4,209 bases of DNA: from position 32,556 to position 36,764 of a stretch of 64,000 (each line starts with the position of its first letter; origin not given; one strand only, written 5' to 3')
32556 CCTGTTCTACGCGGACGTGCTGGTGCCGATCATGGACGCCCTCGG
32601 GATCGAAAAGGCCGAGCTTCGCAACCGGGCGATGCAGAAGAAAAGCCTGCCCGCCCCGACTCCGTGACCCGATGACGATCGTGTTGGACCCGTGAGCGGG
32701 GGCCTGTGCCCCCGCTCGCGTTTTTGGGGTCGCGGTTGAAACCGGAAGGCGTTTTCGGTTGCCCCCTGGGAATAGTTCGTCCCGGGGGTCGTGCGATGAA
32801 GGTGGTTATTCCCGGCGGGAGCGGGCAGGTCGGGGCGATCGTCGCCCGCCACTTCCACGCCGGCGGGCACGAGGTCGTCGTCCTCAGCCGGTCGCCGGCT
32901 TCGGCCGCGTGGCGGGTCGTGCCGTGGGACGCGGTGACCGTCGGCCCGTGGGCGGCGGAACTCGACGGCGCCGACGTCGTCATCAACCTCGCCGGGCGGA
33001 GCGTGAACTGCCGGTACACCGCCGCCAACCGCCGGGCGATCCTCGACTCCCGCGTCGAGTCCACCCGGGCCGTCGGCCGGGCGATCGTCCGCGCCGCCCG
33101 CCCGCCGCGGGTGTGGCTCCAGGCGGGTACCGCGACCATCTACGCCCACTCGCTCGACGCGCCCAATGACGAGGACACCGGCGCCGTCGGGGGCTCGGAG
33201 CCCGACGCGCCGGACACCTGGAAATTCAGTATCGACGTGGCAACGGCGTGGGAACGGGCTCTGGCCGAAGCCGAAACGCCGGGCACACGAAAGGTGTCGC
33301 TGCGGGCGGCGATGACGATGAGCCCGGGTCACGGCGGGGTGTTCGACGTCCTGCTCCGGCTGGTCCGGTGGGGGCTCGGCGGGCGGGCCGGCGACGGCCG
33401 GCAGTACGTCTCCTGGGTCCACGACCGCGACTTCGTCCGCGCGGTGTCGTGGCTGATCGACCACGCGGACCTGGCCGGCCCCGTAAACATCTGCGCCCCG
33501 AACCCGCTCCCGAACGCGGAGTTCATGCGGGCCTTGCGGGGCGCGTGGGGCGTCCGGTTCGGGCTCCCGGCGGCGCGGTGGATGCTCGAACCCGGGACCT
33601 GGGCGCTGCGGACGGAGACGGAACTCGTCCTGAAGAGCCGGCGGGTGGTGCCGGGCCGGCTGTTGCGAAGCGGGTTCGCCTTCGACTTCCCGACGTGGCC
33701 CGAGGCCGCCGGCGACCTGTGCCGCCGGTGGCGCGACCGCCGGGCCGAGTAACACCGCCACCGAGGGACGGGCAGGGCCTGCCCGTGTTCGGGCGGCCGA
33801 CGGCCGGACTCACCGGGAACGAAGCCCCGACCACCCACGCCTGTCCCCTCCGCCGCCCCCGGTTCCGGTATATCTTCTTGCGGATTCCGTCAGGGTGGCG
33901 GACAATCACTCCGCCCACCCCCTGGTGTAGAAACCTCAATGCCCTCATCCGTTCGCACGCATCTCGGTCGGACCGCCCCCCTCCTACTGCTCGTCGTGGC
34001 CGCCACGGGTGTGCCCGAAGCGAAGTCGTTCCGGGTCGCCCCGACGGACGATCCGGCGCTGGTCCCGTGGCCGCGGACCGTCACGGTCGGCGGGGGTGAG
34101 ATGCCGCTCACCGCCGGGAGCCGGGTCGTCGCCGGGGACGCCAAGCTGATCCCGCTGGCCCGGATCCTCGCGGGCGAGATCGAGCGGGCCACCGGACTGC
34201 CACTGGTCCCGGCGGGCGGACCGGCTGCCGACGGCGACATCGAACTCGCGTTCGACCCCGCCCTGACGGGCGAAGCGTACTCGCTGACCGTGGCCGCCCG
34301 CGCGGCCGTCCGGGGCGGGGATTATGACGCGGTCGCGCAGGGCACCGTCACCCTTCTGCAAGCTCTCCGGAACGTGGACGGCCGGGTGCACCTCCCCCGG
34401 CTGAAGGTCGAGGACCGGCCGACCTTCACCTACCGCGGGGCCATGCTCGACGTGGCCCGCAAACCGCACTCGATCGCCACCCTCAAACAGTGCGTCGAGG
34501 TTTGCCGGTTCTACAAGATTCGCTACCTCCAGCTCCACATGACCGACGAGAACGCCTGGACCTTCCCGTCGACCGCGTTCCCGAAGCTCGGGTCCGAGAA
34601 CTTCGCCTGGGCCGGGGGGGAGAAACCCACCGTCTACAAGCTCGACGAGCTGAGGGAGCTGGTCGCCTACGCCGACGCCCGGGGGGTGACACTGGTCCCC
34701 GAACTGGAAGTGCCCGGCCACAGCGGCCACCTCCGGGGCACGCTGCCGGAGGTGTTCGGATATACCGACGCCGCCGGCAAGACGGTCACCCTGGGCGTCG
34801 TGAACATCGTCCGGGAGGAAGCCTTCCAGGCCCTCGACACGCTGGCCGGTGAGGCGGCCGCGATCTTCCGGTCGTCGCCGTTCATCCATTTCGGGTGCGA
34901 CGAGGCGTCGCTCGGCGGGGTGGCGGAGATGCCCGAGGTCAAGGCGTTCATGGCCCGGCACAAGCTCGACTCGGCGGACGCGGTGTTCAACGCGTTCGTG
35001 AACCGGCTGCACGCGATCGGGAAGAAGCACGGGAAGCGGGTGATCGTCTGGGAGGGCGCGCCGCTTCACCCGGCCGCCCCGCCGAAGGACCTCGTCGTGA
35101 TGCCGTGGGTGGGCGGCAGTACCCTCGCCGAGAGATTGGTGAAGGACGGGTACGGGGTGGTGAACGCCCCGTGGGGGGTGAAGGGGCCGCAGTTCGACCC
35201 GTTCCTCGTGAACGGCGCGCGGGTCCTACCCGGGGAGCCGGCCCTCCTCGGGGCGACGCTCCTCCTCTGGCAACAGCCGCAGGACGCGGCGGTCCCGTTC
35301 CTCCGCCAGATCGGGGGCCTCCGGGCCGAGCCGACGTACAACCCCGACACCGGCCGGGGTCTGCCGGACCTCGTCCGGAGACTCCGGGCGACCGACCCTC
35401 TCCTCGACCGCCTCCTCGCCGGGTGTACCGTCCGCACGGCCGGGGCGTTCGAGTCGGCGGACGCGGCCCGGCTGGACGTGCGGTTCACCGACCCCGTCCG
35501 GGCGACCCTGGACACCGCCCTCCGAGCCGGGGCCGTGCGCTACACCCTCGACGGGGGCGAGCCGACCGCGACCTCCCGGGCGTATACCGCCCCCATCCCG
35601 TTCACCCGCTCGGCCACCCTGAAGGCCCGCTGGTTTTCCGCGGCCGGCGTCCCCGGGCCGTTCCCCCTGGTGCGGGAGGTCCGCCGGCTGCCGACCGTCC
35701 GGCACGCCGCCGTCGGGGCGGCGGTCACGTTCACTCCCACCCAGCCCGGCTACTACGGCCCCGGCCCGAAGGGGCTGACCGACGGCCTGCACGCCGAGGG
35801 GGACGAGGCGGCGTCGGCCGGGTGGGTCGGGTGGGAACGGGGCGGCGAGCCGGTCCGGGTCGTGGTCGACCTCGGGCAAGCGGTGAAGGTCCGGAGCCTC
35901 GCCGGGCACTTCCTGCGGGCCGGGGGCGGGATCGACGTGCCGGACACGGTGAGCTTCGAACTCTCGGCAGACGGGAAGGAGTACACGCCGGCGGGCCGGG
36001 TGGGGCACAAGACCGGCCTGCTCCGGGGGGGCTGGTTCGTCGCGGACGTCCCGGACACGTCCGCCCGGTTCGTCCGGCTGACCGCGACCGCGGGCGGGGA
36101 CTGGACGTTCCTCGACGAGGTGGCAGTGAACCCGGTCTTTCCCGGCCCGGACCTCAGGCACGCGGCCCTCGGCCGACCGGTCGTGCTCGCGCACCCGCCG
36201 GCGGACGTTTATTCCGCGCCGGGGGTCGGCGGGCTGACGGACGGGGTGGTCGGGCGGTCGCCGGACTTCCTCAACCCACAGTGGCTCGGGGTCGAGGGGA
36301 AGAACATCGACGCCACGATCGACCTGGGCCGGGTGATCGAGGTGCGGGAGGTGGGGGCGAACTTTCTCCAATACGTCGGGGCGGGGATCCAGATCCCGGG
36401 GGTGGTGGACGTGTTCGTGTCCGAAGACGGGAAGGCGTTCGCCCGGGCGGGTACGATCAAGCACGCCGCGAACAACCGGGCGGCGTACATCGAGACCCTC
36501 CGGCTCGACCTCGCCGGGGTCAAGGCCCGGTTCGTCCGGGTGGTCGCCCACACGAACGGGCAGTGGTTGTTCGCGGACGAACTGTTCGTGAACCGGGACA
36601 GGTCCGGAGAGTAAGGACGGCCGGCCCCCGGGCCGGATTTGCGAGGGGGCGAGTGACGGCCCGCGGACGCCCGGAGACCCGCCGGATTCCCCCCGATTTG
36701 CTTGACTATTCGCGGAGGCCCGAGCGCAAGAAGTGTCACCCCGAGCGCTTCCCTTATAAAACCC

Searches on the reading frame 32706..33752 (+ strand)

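Call 29: search_protein_families(library=pfam, proteins=[window:32706-33752:+], max_evalue=0.001)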
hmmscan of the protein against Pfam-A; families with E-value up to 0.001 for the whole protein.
window:32706-33752:+ (348 aa): 3 families
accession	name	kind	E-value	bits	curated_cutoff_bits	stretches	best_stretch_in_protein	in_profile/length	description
PF01370.27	Epimerase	-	1.5e-17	64.3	20.9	1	33-262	1-239/240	NAD dependent epimerase/dehydratase family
PF08338.16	DUF1731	-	3.6e-10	39.9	27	1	303-337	13-46/47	Domain of unknown function (DUF1731)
PF13460.12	NAD_binding_10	-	0.0003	21.2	27.2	1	37-108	1-74/184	NAD(P)H-binding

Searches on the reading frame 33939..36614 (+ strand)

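Call 29: search_protein_families(library=pfam, proteins=[window:33939-36614:+], max_evalue=0.001)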
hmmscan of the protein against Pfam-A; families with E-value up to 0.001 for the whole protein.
window:33939-36614:+ (891 aa): 5 families
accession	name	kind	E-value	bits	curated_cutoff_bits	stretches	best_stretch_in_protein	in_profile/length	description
PF00728.28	Glyco_hydro_20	-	1.4e-45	156.6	22.3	1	163-411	1-261/348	Glycosyl hydrolase family 20, catalytic domain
PF02838.20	Glyco_hydro_20b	-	1.5e-16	61.7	26.1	1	39-159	2-123/124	Glycosyl hydrolase family 20, domain 2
PF00754.31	F5_F8_type_C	-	7.1e-14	52.5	28.2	2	609-724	13-123/127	F5/8 type C domain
PF13290.12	CHB_HEX_C_1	-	7e-13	48.8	22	1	516-572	6-62/67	Chitobiase/beta-hexosaminidase C-terminal domain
PF13287.12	Fn3_assoc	-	2.1e-08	34.6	23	1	523-569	2-48/59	Fn3 associated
